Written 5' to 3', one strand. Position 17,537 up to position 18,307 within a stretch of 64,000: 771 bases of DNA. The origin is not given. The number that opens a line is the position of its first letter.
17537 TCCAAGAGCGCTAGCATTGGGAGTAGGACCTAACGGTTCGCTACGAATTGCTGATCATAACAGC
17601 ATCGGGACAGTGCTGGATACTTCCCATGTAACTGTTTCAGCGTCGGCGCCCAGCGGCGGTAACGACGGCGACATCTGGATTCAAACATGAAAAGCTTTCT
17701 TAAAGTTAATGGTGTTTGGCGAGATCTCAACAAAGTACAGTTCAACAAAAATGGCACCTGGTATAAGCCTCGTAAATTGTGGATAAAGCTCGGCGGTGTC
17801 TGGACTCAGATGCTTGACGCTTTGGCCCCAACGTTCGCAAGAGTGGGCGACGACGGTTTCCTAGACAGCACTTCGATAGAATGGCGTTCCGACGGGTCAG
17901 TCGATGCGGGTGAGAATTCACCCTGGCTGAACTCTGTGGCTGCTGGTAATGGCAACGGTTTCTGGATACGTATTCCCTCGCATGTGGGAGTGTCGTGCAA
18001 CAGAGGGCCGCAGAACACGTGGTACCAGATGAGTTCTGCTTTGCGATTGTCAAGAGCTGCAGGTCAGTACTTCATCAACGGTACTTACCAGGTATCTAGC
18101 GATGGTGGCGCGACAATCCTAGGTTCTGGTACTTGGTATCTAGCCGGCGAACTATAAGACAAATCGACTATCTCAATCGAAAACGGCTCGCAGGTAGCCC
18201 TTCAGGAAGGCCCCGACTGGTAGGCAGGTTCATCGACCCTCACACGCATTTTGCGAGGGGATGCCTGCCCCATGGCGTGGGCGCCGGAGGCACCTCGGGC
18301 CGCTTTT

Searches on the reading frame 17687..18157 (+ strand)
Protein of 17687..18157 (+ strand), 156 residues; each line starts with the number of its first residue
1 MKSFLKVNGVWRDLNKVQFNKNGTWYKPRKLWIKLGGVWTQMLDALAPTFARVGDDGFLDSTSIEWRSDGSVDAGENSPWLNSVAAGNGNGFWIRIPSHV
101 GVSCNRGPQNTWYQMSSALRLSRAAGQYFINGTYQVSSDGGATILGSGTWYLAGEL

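Call 72: find_related_loci(query=window:17687-18154:+, collection=viral_contigs, flank=2000)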
Query window:17687-18154:+ (156 aa) in viral_contigs; peptide patterns used: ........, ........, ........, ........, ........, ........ (x = any residue, [..] = any of these).
13 stretches matched a pattern, but none encodes a relative of the query by tblastn (E <= 1e-3).

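Call 101: search_protein_families(library=phrogs, proteins=[window:17687-18157:+], max_evalue=0.01)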
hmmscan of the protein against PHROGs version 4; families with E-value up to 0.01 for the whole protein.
window:17687-18157:+ (156 aa): 3 families
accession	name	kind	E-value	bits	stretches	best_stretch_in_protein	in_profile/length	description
phrog_25859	-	unknown function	3.9e-08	34.4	1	1-49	1-49/183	-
phrog_21772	-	unknown function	0.0013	19.9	1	5-46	3-43/183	-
phrog_36019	-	unknown function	0.0021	18.8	1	1-43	1-43/229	-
